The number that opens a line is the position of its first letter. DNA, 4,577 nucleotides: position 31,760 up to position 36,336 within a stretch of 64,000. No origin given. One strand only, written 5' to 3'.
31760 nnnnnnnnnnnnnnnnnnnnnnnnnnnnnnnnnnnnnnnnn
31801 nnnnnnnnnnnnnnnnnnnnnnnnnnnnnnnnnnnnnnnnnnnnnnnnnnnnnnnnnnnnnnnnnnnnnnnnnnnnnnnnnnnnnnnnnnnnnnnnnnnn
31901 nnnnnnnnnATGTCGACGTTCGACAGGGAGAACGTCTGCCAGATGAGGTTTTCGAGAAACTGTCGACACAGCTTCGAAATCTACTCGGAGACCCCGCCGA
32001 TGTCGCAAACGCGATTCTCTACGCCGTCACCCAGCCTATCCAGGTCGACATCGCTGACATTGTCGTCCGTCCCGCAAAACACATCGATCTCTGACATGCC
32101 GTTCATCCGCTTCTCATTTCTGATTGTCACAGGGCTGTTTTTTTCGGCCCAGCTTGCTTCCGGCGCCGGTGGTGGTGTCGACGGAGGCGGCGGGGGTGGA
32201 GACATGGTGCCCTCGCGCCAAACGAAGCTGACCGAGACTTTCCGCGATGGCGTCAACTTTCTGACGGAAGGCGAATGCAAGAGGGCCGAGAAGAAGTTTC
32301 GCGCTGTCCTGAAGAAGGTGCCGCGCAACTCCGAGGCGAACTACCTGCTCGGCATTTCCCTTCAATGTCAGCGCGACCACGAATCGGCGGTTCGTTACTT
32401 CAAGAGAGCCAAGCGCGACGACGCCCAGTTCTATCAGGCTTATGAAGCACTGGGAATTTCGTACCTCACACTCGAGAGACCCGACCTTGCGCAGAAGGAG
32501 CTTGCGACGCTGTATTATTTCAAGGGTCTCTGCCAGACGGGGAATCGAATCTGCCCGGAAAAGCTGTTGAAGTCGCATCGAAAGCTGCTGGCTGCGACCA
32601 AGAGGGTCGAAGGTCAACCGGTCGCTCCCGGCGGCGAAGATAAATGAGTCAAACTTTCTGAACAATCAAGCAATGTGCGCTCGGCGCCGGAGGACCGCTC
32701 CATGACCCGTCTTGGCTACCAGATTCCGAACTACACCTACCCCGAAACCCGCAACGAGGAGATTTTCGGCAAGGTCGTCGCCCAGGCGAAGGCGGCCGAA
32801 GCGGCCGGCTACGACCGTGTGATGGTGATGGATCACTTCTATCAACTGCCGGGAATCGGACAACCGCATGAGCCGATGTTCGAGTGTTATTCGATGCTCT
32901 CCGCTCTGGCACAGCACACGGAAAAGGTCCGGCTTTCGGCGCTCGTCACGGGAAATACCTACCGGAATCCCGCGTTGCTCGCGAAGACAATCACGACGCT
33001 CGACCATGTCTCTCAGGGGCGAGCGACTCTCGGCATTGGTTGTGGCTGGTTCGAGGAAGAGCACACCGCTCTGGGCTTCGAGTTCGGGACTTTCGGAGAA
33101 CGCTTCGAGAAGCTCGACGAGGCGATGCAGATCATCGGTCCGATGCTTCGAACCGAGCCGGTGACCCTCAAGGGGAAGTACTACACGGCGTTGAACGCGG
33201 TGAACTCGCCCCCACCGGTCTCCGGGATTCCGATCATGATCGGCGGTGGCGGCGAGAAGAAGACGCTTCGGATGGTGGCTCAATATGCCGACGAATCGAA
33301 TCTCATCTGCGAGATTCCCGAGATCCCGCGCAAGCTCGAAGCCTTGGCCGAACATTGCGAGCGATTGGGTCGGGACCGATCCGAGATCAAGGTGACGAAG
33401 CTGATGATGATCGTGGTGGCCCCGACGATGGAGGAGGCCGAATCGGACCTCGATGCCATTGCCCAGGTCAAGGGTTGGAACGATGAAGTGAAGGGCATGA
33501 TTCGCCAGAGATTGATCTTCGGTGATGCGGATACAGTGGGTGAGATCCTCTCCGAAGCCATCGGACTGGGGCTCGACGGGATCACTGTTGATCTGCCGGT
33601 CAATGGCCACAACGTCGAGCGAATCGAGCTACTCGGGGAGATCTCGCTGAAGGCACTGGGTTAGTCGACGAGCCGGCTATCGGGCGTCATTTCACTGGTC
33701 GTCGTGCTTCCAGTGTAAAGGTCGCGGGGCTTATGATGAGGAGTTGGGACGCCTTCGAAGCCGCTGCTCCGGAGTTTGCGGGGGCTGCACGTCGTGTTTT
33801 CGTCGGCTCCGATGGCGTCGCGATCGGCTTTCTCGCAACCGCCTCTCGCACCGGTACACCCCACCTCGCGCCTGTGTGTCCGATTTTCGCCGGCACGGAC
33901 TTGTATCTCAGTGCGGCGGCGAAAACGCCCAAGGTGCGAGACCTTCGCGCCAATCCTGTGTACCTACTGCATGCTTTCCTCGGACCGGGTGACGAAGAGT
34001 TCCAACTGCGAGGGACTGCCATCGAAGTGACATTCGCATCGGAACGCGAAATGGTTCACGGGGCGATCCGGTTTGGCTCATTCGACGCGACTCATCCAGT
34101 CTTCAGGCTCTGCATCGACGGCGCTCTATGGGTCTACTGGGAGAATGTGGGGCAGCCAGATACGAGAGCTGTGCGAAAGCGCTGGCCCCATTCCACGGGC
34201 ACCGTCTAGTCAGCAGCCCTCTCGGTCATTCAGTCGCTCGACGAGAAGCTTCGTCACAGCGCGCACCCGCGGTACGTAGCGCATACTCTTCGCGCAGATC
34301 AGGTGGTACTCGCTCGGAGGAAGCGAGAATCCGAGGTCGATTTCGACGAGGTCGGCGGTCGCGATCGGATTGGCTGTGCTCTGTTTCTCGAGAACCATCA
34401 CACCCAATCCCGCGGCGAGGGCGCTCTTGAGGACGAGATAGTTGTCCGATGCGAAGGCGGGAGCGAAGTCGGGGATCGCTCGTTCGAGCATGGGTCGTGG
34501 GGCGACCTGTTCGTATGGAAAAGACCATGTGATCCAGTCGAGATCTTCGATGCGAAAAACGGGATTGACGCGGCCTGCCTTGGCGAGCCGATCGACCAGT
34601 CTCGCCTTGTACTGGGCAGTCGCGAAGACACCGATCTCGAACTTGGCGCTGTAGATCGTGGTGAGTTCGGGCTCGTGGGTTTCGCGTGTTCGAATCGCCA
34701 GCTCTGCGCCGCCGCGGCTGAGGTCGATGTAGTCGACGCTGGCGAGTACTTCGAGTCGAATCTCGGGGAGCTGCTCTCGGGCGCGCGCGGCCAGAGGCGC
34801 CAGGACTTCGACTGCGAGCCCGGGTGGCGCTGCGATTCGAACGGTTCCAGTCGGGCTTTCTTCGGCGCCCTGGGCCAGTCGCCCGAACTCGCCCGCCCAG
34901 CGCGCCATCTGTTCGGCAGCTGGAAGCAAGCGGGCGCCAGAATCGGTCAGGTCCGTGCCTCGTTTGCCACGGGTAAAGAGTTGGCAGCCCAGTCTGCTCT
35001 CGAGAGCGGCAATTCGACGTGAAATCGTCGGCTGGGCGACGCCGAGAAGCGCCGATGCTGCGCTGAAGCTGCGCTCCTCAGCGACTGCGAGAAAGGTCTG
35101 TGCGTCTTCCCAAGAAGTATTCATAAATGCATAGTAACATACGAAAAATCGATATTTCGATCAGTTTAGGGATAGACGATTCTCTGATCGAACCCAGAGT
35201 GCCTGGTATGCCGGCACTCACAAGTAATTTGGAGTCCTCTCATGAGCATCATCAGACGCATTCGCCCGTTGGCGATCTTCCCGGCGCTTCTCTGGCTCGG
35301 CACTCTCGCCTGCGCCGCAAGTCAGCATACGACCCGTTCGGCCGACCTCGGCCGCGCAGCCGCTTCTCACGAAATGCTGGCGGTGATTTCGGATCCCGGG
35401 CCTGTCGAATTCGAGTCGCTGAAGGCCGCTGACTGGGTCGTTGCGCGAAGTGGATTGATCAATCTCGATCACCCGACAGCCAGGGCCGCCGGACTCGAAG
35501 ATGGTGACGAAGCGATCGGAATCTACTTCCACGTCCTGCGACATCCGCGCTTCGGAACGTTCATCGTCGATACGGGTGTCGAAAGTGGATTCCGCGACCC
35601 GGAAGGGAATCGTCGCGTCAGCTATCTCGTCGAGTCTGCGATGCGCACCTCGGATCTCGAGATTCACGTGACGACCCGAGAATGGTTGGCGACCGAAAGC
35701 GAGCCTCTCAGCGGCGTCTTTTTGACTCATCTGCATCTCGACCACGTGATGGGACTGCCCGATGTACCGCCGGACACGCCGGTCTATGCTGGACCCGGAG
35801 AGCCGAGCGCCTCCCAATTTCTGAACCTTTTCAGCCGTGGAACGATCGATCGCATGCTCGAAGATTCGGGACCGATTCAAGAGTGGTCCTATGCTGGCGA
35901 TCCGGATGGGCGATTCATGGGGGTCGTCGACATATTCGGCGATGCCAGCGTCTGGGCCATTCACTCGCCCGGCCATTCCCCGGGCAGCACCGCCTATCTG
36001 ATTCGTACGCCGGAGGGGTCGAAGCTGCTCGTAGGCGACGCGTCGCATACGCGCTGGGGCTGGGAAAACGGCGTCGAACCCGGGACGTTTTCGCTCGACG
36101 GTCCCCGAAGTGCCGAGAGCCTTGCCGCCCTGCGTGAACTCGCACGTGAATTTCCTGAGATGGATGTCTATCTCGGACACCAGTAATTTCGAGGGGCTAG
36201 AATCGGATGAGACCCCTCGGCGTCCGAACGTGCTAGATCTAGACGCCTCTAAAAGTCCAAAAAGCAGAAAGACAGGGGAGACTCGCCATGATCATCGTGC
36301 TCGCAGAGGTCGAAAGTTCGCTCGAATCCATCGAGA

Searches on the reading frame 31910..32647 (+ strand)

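Call 64: search_protein_families(library=pfam, proteins=[window:31910-32647:+], max_evalue=0.00001)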
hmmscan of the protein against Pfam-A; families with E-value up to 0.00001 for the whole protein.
window:31910-32647:+ (245 aa): 1 family
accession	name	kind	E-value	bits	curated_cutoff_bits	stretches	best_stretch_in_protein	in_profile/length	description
PF13432.12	TPR_16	-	3.7e-08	34.1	32.7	1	117-171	7-61/65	Tetratricopeptide repeat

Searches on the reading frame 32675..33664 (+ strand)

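Call 64: search_protein_families(library=pfam, proteins=[window:32675-33664:+], max_evalue=0.00001)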
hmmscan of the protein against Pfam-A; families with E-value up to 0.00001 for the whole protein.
window:32675-33664:+ (329 aa): 1 family
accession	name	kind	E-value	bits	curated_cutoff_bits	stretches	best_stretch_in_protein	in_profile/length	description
PF00296.26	Bac_luciferase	-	3.4e-50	171.6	27.9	1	24-263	14-245/314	Luciferase-like monooxygenase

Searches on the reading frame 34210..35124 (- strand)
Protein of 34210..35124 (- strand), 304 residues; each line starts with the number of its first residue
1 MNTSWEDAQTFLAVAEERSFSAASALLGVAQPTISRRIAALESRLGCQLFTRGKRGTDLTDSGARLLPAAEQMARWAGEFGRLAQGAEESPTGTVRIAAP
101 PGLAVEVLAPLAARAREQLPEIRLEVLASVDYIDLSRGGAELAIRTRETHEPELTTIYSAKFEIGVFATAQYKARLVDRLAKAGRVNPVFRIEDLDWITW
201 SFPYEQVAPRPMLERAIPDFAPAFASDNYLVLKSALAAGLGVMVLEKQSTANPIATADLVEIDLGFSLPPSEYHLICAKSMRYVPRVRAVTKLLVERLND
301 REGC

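Call 64: search_protein_families(library=pfam, proteins=[window:34210-35124:-], max_evalue=0.00001)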
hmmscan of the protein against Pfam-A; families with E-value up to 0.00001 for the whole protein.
window:34210-35124:- (304 aa): 2 families
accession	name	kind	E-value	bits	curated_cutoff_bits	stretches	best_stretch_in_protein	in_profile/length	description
PF03466.25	LysR_substrate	-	1.9e-23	83.4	28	1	89-298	2-208/209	LysR substrate binding domain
PF00126.33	HTH_1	-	4.3e-21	75.1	26.6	1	5-63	1-59/60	Bacterial regulatory helix-turn-helix protein, lysR family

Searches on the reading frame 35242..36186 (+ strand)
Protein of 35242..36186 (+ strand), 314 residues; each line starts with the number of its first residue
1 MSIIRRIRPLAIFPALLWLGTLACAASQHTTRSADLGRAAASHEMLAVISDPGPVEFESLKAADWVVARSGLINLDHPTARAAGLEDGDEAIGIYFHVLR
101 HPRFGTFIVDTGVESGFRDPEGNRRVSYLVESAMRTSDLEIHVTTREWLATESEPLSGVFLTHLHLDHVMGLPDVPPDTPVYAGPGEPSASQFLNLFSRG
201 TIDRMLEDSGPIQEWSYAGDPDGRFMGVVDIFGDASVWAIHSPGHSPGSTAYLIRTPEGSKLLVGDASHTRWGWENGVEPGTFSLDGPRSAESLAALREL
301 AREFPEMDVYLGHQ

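Call 64: search_protein_families(library=pfam, proteins=[window:35242-36186:+], max_evalue=0.00001)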
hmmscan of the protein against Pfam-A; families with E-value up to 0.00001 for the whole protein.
window:35242-36186:+ (314 aa): 1 family
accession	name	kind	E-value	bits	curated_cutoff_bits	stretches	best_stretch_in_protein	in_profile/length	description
PF00753.33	Lactamase_B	-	8.2e-12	45.9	22.7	1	106-313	17-196/196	Metallo-beta-lactamase superfamily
